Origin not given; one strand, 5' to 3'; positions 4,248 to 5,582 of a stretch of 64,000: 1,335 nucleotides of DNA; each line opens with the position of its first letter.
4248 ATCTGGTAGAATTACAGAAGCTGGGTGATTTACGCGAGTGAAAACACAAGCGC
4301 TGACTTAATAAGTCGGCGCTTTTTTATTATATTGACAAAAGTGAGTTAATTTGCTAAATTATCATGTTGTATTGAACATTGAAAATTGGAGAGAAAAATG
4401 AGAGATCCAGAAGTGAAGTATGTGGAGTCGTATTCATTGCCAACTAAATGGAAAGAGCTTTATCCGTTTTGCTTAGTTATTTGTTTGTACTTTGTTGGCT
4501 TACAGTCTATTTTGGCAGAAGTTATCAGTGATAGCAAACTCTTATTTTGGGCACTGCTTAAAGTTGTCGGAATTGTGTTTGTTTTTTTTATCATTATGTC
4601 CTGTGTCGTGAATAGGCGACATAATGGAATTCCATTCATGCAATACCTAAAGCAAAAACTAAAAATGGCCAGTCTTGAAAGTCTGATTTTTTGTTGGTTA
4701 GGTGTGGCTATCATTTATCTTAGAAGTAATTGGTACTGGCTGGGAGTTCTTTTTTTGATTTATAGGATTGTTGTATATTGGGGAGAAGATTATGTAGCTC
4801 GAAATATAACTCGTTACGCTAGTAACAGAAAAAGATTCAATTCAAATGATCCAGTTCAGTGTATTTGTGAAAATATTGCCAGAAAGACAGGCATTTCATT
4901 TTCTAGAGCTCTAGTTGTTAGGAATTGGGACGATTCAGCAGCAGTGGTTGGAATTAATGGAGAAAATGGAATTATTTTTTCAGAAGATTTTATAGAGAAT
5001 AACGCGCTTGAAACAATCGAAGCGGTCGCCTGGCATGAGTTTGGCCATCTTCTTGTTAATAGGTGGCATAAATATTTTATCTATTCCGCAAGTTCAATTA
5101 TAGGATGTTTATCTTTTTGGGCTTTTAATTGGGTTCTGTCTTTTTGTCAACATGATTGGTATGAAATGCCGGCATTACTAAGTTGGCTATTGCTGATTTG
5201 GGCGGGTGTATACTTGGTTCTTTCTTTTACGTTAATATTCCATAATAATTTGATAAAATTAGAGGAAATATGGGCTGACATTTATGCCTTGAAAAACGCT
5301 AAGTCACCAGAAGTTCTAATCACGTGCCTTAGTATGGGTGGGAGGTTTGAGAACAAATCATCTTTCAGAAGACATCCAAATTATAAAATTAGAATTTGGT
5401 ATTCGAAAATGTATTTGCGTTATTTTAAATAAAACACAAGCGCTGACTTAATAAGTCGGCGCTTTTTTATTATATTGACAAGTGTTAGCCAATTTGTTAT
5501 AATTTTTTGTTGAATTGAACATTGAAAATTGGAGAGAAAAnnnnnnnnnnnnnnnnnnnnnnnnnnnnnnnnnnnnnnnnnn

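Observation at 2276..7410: ABC exporter / M48-like membrane protease / ABC exporter cassette in which each gene has its own near-identical terminator-promoter-RBS module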

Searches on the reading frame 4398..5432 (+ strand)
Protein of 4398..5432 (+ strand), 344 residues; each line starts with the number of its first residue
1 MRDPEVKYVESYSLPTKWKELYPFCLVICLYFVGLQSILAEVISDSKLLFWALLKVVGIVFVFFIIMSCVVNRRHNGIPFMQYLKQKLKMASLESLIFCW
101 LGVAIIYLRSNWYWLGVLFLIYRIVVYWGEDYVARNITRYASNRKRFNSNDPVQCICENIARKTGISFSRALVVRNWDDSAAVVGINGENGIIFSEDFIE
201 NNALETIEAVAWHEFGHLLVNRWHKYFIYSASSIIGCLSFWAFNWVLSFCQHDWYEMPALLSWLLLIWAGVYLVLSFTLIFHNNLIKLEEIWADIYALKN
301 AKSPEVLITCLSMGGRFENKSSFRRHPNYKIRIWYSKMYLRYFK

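Call 3: search_protein_families(library=pfam, proteins=[window:4398-5432:+], max_evalue=0.1)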
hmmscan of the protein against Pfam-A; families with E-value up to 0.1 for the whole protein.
window:4398-5432:+ (344 aa): 1 family
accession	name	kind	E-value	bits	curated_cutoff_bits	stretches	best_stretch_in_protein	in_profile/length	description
PF10263.15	SprT-like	-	0.082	13.2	25.6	0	179-220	40-74/108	SprT-like family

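Call 12: search_protein_families(library=ncbifam, proteins=[window:4398-5432:+], max_evalue=1)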
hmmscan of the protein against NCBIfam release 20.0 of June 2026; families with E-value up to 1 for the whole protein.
window:4398-5432:+ (344 aa): 2 families
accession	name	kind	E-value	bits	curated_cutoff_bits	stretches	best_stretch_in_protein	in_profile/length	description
NF052514.1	SpGerGerXA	equivalog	0.0054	15.4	850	1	45-83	404-442/479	spore germination protein GerXA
NF047765.1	LIC_13387_fam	subfamily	0.0086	15.8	33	1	221-282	52-113/131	LIC_13387 family protein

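Call 13: search_solved_structures(query=window:4398-5432:+, max_evalue=10)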
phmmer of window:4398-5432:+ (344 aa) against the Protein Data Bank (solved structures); distinct sequences matched with E-value up to 10: 0.
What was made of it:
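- Tried and rejected: Pfam, NCBIfam and PDB sequence searches with X alone gave nothing useful (calls 3, 12, 13).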

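Call 14: find_homologous_proteins(query=window:4398-5432:+, max_evalue=0.001)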
Query window:4398-5432:+ (344 aa): 1 proteins with E <= 0.001 among 2824 candidates.
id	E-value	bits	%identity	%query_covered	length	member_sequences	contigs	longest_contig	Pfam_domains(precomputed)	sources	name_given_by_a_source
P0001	1.1e-232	790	100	100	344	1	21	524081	-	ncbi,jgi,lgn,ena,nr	ncbi:M48 family metalloprotease [Candidatus Falkowbacteria bacterium]|jgi:Zn-dependent protease with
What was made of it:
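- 4398..5432 (+): X, a 344-aa polytopic membrane zinc metalloprotease and a divergent Ste24-like M48 member. Only itself was found by the word-seeded search of 5.8e9 clusters (call 14).
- Closest known: HtpX. Same: The JGI annotation names X a 'Zn-dependent protease' (call 14).
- Tried and rejected: The word-seeded homolog search with X found only X itself (call 14).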

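Call 18: find_encoding_contigs(protein=window:4398-5432:+, flank=10000, max_places=10)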
Protein window:4398-5432:+ (344 aa): 22 contigs read that carry it; 7 places shown.
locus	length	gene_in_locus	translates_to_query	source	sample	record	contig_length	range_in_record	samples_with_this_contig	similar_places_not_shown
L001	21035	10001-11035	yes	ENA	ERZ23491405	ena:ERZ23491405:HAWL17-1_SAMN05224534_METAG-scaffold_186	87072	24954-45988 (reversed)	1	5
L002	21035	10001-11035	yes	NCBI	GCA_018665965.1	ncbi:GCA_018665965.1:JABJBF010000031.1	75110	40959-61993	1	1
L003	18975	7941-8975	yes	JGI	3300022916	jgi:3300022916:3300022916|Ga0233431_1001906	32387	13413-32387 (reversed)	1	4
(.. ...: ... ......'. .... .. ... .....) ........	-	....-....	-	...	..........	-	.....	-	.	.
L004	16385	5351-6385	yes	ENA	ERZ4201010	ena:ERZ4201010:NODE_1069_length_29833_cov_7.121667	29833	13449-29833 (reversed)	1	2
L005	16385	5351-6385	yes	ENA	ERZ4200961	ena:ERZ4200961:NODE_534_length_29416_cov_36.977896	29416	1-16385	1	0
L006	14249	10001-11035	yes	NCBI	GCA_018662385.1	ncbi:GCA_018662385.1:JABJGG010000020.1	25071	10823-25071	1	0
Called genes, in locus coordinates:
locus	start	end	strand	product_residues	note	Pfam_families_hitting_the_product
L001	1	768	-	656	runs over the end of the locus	PF00496:SBP_bac_5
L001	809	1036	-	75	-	PF03840:SecG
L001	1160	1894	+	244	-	PF13462:Thioredoxin_4, PF01323:DSBA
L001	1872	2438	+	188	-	PF01558:POR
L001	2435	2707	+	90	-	PF13187:Fer4_9 (faint), PF12797:Fer4_2 (weak), PF00037:Fer4, PF12837:Fer4_6 (weak), PF13237:Fer4_10 (weak), PF14697:Fer4_21, PF12838:Fer4_7, PF00037:Fer4 (weak), +2 more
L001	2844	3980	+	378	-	PF01855:POR_N, PF17147:PFOR_II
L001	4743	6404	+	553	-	-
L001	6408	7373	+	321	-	PF02775:TPP_enzyme_C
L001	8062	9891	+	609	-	PF00664:ABC_membrane, PF02463:SMC_N (weak), PF00005:ABC_tran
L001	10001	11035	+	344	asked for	-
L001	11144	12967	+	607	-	PF00664:ABC_membrane, PF02463:SMC_N (weak), PF00005:ABC_tran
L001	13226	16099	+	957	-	PF00005:ABC_tran (faint), PF02463:SMC_N (faint), PF13175:AAA_15 (faint), PF13191:AAA_16 (faint), PF13555:AAA_29 (faint), PF17760:UvrA_inter, PF17755:UvrA_DNA-bind, PF13304:AAA_21 (weak), +2 more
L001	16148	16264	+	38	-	-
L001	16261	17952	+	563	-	-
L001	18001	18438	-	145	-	PF01245:Ribosomal_L19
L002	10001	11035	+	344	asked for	-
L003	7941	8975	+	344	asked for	-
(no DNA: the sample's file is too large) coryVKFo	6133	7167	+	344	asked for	-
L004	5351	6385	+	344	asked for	-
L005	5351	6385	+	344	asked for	-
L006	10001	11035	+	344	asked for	-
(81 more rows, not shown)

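Call 23: predict_structure(protein=window:4398-5432:+)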
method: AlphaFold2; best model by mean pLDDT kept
length: 344 residues; sequences in the alignment: 1
mean_pLDDT: 50.0   pTM: 0.35
mean pLDDT of the five models: 50.0, 46.8, 45.6, 44.0, 43.1
residues with pLDDT >= 90: 0; 70-90: 19; 50-70: 138; < 50: 187
segments of 3 or more residues with pLDDT < 50: 1-15, 17-23, 79-91, 99-120, 125-205, 306-344
pLDDT, mean of each block of 10 residues (from residue 1): 39 42 51 53 56 66 65 55 46 47 43 44 45 36 35 41 39 33 34 42 49 56 59 66 65 66 74 71 65 58 47 37 42 40 36
secondary structure, 60 per line:
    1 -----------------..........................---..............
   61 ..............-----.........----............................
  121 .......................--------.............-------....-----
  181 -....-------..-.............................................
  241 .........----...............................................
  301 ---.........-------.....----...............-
elements in order: H18-43 H47-74 H80-88 H93-143 H152-164 E172-175 E182-185 H196-249 H254-300 H304-312 H320-324 H329-343
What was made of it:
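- Tried and rejected: AF2 on X without an alignment was too poor to use (pLDDT 50, call 23).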

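Call 29: search_protein_representatives(protein=window:4398-5432:+)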
Query: 344 residues. Proteins with E-value up to 0.001 (for the whole library): 8; up to 1e-10: 1; up to 1e-30: 1. The best 8 are listed.
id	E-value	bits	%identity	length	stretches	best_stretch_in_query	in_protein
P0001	3.6e-233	789.5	100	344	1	1-344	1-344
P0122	7.1e-07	45.1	21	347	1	44-339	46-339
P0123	5.2e-06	42.2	25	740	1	93-312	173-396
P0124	3.6e-05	39.5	27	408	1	52-315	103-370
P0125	5.6e-05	38.8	28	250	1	150-313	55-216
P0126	1.2e-04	37.7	25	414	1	99-307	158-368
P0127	1.5e-04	37.4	28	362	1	4-300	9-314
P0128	2.6e-04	36.6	26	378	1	63-309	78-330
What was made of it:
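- Closest known: Ste24 / ZMPSTE24. Different: It is at most about 28% identical to any known protein (call 29).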

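Call 41: search_protein_families(library=pfam, proteins=[P0122, P0123, P0124, P0125, P0126, P0127, P0128], max_evalue=0.01)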
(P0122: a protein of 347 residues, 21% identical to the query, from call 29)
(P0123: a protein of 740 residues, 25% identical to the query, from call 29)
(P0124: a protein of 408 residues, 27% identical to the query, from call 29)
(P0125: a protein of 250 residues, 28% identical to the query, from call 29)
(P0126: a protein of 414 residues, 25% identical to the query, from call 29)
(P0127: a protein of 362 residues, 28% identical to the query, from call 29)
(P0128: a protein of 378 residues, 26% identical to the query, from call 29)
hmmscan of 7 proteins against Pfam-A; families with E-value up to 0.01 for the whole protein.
P0122 (347 aa): 1 family
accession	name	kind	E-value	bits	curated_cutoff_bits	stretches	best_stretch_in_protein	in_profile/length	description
PF01435.24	Peptidase_M48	-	3e-14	53.7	20.3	1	158-337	13-183/186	Peptidase family M48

P0123 (740 aa): 2 families
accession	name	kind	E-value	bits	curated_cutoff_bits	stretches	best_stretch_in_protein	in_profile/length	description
PF01435.24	Peptidase_M48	-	6.3e-25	88.5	20.3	1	239-526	10-183/186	Peptidase family M48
PF13453.11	Zn_ribbon_TFIIB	-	5.2e-09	35.8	22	1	2-33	1-30/41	Transcription factor zinc-finger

P0124 (408 aa): 3 families
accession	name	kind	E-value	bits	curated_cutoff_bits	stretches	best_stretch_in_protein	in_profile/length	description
PF01435.24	Peptidase_M48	-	1.3e-26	94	20.3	1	202-401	4-183/186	Peptidase family M48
PF16491.10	Peptidase_M48_N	-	5.5e-23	82.2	27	1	43-195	25-178/179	CAAX prenyl protease N-terminal, five membrane helices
PF10263.15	SprT-like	-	3.6e-05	24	25.6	1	219-279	15-77/108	SprT-like family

P0125 (250 aa): 2 families
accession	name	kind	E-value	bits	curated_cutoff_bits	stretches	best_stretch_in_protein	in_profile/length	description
PF01435.24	Peptidase_M48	-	1.2e-13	51.7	20.3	1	59-245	9-176/186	Peptidase family M48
PF04298.18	Zn_peptidase_2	-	0.0002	21.4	27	1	114-200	89-170/218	Putative neutral zinc metallopeptidase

P0126 (414 aa): 2 families
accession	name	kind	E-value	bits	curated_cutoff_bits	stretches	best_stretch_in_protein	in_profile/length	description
PF01435.24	Peptidase_M48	-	1.3e-20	74.4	20.3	1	205-408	2-184/186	Peptidase family M48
PF16491.10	Peptidase_M48_N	-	8.2e-16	58.8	27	1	46-194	21-172/179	CAAX prenyl protease N-terminal, five membrane helices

P0127 (362 aa): 5 families
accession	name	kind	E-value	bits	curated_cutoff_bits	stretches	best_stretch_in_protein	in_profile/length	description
PF01435.24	Peptidase_M48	-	6.7e-29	101.5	20.3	1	160-360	6-184/186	Peptidase family M48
PF16491.10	Peptidase_M48_N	-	1.1e-19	71.4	27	1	6-152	23-179/179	CAAX prenyl protease N-terminal, five membrane helices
PF05569.17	Peptidase_M56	-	1.6e-05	24.7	31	1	119-247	101-218/296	BlaR1 peptidase M56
PF10263.15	SprT-like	-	0.00048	20.4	25.6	1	194-233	40-72/108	SprT-like family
PF04298.18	Zn_peptidase_2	-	0.0069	16.4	27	1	204-307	70-166/218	Putative neutral zinc metallopeptidase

P0128 (378 aa): 2 families
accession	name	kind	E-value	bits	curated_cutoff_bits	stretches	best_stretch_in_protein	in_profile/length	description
PF01435.24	Peptidase_M48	-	2e-25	90.1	20.3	1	172-369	8-185/186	Peptidase family M48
PF16491.10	Peptidase_M48_N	-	1.2e-16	61.6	27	1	10-162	25-179/179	CAAX prenyl protease N-terminal, five membrane helices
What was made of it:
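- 4398..5432 (+): There are 7 remote hits in 1.8e9 representatives (E 7e-7 to 3e-4), and all of them pass Pfam PF01435 (calls 29, 41).
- On Peptidase family M48 (Pfam PF01435): Membership rests on transitive homology: phmmer E 7e-7 to 3e-4 to seven proteins that all pass PF01435 (calls 29, 41).
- Closest known: Ste24 / ZMPSTE24. Same: Four of the seven remote sequence hits carry Peptidase_M48_N (call 41).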

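Call 43: search_solved_structures(query=A5, max_evalue=0.01)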
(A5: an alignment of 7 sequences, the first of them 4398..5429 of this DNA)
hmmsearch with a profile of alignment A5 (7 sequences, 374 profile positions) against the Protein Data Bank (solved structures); distinct sequences matched with E-value up to 0.01: 7.
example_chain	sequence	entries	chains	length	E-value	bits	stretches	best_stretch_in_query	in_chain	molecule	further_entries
4il3_A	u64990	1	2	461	2.2e-47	165.3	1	10-365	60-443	Ste24p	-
5syt_A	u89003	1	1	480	1.3e-41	146.2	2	60-226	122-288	CAAX prenyl protease 1 homolog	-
6bh8_A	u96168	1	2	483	1.6e-41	146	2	60-226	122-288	CAAX prenyl protease 1 homolog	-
4aw6_A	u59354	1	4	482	1.8e-41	145.9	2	60-226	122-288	CAAX PRENYL PROTEASE 1 HOMOLOG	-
2ypt_A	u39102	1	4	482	8.2e-40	140.4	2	60-226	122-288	CAAX PRENYL PROTEASE 1 HOMOLOG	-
3cqb_A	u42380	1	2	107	1.6e-09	40.7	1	170-251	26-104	Probable protease htpX homolog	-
3c37_A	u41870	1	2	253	2e-05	27.2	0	150-252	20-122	Peptidase, M48 family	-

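Call 46: predict_structure(alignment_id=A5)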
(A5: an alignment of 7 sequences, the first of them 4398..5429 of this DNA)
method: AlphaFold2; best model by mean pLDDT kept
length: 344 residues; sequences in the alignment: 7
mean_pLDDT: 63.6   pTM: 0.60
mean pLDDT of the five models: 63.6, 61.9, 61.1, 60.1, 59.3
residues with pLDDT >= 90: 41; 70-90: 75; 50-70: 146; < 50: 82
segments of 3 or more residues with pLDDT < 50: 1-24, 30-32, 34-36, 63-84, 252-263, 319-324
pLDDT, mean of each block of 10 residues (from residue 1): 32 40 49 50 53 53 46 39 50 53 51 55 61 56 75 92 87 76 74 85 91 87 59 57 54 48 52 60 74 91 90 67 60 90 77
secondary structure, 60 per line:
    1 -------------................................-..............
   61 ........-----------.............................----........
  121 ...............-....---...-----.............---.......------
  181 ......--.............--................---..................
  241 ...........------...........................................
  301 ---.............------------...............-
elements in order: H14-45 H47-68 H80-108 H113-135 H137-140 E144-146 H152-164 E168-174 E181-186 E189-195 H196-201 H204-219 H223-251 H258-300 H304-316 H329-343
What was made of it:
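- On Peptidase family M48 (Pfam PF01435): The AF2 model has pLDDT 63.6 and pTM 0.60, with a confident catalytic core (call 46).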

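Call 50: fold_search(model_id=the predicted structure, library=pdb)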
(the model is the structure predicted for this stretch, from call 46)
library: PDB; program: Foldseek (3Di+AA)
matches with E <= 10: 125; with E <= 0.001: 11
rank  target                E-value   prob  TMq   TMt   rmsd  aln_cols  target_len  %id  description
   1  4aw6_A                5.9e-07  1.00  0.49  0.41  11.3       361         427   18  Crystal structure of the human nuclear membrane zinc metalloprotease ZMPSTE24 (FACE1) (released 2012-07-25)
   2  4aw6_B                1.0e-06  1.00  0.50  0.42  11.1       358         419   18  Crystal structure of the human nuclear membrane zinc metalloprotease ZMPSTE24 (FACE1) (released 2012-07-25)
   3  4aw6_D                1.4e-06  1.00  0.48  0.41  12.7       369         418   17  Crystal structure of the human nuclear membrane zinc metalloprotease ZMPSTE24 (FACE1) (released 2012-07-25)
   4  2ypt_E                3.4e-06  1.00  0.48  0.41  11.3       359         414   18  Crystal structure of the human nuclear membrane zinc metalloprotease ZMPSTE24 mutant (E336A) in complex with a synthet (released 2012-12-05)
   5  2ypt_A                5.2e-06  1.00  0.49  0.41  11.2       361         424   17  Crystal structure of the human nuclear membrane zinc metalloprotease ZMPSTE24 mutant (E336A) in complex with a synthet (released 2012-12-05)
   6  2ypt_B                1.0e-05  1.00  0.47  0.40  11.2       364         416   17  Crystal structure of the human nuclear membrane zinc metalloprotease ZMPSTE24 mutant (E336A) in complex with a synthet (released 2012-12-05)
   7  6bh8_A                1.1e-05  1.00  0.42  0.40  10.8       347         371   18  Crystal structure of ZMPSTE24 in complex with phosphoramidon (released 2018-08-15)
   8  2ypt_D                1.5e-05  1.00  0.47  0.40  11.2       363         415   17  Crystal structure of the human nuclear membrane zinc metalloprotease ZMPSTE24 mutant (E336A) in complex with a synthet (released 2012-12-05)
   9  4il3_A                2.4e-05  1.00  0.46  0.39  10.7       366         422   16  Crystal Structure of S. mikatae Ste24p (released 2013-02-20)
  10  6bh8_B                2.4e-05  1.00  0.44  0.38  11.6       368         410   17  Crystal structure of ZMPSTE24 in complex with phosphoramidon (released 2018-08-15)
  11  5syt                  1.1e-04  1.00  0.44  0.35  11.7       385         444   17  Crystal Structure of ZMPSTE24 (released 2016-11-02)
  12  8exr_A                7.4e-03  0.95  0.28  0.37  14.3       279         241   12  Cryo-EM structure of S. aureus BlaR1 TM and zinc metalloprotease domain (released 2023-01-11)
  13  8exq_A                1.1e-02  0.94  0.30  0.21  16.5       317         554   12  Cryo-EM structure of S. aureus BlaR1 with C1 symmetry (released 2023-01-11)
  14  8exs_A                6.4e-02  0.95  0.32  0.22   7.7       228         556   13  Cryo-EM structure of S. aureus BlaR1 F284A mutant (released 2023-01-11)
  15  8exr_B                6.8e-02  0.80  0.31  0.35  13.6       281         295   12  Cryo-EM structure of S. aureus BlaR1 TM and zinc metalloprotease domain (released 2023-01-11)
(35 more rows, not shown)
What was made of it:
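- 4398..5432 (+): The AF2 model has pTM 0.60 and its best PDB match is ZMPSTE24 at E 6e-7 (calls 46, 50).
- On Peptidase family M48 (Pfam PF01435): The top 11 PDB matches are ZMPSTE24 or Ste24p at TM 0.42-0.50 (call 50).
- Closest known: Ste24 / ZMPSTE24. Same: ZMPSTE24 and Ste24p are the best PDB fold matches (E 6e-7, TM 0.49; call 50).
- Closest known: HtpX. Same: BlaR1 and HtpX appear as weaker fold matches (call 50).
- X's best structural match is the Ste24 family (call 50).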

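Call 60: find_encoding_contigs(protein=P0122, flank=6000, max_places=4)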
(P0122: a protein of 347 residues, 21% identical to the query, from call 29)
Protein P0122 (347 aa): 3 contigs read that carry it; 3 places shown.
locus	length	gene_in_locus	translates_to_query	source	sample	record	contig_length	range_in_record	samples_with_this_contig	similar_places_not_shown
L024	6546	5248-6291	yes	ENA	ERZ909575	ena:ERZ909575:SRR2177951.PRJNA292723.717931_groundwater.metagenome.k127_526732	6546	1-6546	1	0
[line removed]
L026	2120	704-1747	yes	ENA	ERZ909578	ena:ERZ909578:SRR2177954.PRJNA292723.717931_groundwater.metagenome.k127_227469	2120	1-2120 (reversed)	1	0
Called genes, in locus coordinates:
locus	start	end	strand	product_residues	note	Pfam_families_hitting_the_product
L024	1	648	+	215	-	?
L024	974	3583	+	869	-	-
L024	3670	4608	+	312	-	PF02775:TPP_enzyme_C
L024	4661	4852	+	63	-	-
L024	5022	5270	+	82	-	-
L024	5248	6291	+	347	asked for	PF01435:Peptidase_M48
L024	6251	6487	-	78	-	-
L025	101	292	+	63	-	-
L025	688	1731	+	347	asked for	PF01435:Peptidase_M48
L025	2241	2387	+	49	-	?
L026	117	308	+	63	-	-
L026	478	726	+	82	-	-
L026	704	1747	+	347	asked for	PF01435:Peptidase_M48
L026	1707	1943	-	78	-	-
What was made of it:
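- X's best hit in the 1.8e9-representative library is the slot-resident M48 of L024 (calls 29, 60).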

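Call 62: search_protein_families(library=pfam, proteins=[L024:974-3583:+], max_evalue=0.01)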
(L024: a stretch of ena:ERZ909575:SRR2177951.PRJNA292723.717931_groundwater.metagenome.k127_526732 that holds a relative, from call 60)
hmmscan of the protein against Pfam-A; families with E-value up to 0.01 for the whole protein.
L024:974-3583:+ (869 aa): 0 families
